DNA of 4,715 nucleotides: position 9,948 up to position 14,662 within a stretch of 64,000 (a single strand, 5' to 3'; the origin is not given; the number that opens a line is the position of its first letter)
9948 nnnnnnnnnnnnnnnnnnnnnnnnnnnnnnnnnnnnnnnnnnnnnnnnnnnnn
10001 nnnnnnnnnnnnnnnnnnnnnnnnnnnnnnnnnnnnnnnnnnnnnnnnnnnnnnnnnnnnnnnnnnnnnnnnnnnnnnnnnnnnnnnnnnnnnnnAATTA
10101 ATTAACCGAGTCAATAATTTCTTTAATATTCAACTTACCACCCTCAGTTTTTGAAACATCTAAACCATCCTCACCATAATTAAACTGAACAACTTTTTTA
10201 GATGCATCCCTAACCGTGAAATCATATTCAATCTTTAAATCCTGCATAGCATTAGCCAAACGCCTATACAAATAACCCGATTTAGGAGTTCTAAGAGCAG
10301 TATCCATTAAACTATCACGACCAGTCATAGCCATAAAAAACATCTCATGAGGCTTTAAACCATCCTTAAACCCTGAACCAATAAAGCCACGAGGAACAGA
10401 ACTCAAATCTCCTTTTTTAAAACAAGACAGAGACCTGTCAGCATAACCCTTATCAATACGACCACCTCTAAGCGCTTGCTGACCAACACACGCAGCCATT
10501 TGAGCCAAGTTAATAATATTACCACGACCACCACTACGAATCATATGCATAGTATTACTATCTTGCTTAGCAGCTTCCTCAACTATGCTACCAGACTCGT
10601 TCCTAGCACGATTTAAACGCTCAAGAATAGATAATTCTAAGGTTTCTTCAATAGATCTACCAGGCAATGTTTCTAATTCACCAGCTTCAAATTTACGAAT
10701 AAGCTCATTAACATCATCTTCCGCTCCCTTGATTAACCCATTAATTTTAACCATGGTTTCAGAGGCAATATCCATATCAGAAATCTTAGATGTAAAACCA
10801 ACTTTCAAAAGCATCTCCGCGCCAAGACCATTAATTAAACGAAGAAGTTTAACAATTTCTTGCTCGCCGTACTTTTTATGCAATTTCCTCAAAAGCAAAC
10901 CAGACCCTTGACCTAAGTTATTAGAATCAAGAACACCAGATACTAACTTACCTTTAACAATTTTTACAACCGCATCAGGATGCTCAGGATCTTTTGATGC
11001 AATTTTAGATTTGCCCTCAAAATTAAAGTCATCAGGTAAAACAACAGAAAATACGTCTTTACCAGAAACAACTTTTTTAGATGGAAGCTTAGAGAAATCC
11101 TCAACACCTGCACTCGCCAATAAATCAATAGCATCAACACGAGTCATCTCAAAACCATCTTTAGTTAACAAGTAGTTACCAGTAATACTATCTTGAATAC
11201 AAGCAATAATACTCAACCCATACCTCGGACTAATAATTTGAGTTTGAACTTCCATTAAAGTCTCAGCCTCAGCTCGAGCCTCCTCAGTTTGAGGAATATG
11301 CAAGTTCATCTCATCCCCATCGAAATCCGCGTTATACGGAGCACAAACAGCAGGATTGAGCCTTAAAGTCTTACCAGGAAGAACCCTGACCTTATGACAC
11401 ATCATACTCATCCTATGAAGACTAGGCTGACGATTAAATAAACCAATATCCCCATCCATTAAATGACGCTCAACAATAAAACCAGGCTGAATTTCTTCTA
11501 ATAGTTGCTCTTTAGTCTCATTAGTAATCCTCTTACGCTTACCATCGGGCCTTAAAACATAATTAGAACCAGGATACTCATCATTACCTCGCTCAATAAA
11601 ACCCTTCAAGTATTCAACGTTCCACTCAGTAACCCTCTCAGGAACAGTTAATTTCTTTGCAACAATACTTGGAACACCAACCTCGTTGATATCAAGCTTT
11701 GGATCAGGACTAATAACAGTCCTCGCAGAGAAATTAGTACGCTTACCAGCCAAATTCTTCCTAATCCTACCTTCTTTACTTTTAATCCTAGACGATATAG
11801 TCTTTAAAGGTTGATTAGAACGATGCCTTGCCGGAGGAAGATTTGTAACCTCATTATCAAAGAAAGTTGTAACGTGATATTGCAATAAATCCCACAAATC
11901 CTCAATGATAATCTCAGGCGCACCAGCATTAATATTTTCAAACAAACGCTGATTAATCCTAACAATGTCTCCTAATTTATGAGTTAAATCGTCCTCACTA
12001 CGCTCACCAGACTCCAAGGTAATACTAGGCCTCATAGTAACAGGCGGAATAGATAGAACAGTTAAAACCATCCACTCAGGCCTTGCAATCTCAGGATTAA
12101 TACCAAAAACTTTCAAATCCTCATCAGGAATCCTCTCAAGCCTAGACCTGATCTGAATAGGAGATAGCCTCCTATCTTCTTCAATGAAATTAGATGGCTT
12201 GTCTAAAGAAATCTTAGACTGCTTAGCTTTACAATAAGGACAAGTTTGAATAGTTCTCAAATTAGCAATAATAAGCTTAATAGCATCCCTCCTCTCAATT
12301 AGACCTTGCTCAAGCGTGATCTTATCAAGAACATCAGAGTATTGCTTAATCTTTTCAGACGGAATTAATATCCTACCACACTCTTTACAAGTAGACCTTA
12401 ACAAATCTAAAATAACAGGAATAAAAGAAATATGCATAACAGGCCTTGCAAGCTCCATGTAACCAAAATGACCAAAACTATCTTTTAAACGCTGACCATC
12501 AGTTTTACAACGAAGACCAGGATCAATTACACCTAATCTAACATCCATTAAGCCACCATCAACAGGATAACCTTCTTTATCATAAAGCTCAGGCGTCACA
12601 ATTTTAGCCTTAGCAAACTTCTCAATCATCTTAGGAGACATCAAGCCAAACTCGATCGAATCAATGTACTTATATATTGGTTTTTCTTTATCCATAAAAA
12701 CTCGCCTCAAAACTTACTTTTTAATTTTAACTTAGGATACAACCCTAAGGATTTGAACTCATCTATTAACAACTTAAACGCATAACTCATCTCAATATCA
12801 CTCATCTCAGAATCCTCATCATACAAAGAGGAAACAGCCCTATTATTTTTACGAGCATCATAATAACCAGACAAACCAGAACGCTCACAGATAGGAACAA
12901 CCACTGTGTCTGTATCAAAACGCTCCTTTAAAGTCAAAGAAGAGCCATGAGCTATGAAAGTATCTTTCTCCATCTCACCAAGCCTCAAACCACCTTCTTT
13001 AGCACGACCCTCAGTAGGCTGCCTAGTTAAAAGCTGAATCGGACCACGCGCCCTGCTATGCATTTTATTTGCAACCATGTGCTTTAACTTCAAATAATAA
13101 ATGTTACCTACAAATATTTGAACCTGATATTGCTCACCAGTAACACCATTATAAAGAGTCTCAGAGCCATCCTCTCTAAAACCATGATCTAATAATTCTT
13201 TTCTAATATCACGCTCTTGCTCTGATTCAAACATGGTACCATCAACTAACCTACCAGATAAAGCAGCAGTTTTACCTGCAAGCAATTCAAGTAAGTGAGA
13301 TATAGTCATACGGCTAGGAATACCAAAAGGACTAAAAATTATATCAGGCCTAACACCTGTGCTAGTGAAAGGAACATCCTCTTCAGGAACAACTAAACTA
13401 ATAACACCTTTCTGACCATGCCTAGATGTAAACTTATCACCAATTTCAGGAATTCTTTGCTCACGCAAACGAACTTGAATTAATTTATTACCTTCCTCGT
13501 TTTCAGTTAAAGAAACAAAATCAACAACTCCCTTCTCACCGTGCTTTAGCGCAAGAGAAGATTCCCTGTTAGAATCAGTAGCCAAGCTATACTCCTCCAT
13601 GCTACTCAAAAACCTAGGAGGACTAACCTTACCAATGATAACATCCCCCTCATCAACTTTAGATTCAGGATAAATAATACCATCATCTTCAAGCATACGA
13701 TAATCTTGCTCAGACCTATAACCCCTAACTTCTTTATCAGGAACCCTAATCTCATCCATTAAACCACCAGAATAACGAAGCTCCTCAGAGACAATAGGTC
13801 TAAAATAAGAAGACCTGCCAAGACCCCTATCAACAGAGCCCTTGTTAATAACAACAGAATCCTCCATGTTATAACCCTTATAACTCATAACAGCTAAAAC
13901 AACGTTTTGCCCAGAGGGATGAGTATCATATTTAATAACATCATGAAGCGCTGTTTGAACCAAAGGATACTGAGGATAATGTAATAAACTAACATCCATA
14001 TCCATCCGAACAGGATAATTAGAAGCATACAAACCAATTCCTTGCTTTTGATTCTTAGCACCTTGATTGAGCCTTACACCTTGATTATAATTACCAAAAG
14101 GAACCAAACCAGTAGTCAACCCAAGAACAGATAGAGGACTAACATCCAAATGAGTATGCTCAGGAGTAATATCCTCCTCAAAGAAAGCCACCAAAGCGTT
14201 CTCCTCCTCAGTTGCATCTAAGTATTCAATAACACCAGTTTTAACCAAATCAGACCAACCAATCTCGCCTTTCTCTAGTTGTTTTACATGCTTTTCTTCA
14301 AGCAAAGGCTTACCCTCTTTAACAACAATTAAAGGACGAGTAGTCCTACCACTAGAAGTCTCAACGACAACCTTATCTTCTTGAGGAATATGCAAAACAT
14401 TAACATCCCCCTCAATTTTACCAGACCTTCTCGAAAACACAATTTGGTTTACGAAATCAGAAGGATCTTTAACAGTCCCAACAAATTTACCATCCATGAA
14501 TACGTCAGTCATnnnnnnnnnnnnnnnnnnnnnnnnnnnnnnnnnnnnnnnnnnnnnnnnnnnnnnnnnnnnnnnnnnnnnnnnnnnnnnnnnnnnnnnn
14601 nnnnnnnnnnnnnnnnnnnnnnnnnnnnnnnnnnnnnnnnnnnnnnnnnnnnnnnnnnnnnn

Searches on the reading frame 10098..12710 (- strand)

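Call 10: search_protein_families(library=pfam, proteins=[window:10098-12710:-])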
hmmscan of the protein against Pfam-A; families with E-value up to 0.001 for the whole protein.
window:10098-12710:- (870 aa): 5 families
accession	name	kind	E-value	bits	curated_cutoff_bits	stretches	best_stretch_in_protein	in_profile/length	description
PF04997.17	RNA_pol_Rpb1_1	-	6.8e-86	288.9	39.7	1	14-320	2-312/312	RNA polymerase Rpb1, domain 1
PF00623.25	RNA_pol_Rpb1_2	-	1.1e-70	237.6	25.3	1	322-488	1-166/166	RNA polymerase Rpb1, domain 2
PF04983.23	RNA_pol_Rpb1_3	-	1.2e-26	94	28.9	1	491-646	1-162/162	RNA polymerase Rpb1, domain 3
PF05000.22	RNA_pol_Rpb1_4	-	6e-24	84.5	24.8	1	673-777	3-107/107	RNA polymerase Rpb1, domain 4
PF04998.22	RNA_pol_Rpb1_5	-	1.5e-20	74.2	28.5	1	784-849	1-66/267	RNA polymerase Rpb1, domain 5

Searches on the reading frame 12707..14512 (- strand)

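Call 10: search_protein_families(library=pfam, proteins=[window:12707-14512:-])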
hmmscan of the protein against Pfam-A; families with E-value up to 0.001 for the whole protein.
window:12707-14512:- (601 aa): 4 families
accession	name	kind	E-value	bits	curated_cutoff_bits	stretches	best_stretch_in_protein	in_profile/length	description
PF00562.33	RNA_pol_Rpb2_6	-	2.8e-126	422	23.4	1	135-505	3-373/373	RNA polymerase Rpb2, domain 6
PF04560.25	RNA_pol_Rpb2_7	-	1.2e-17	64.5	32.1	1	507-597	1-86/87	RNA polymerase Rpb2, domain 7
PF04566.18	RNA_pol_Rpb2_4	-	3.8e-15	56.2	28.7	1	4-65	1-62/62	RNA polymerase Rpb2, domain 4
PF04567.22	RNA_pol_Rpb2_5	-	3.6e-09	37.8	21.1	1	86-118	1-33/66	RNA polymerase Rpb2, domain 5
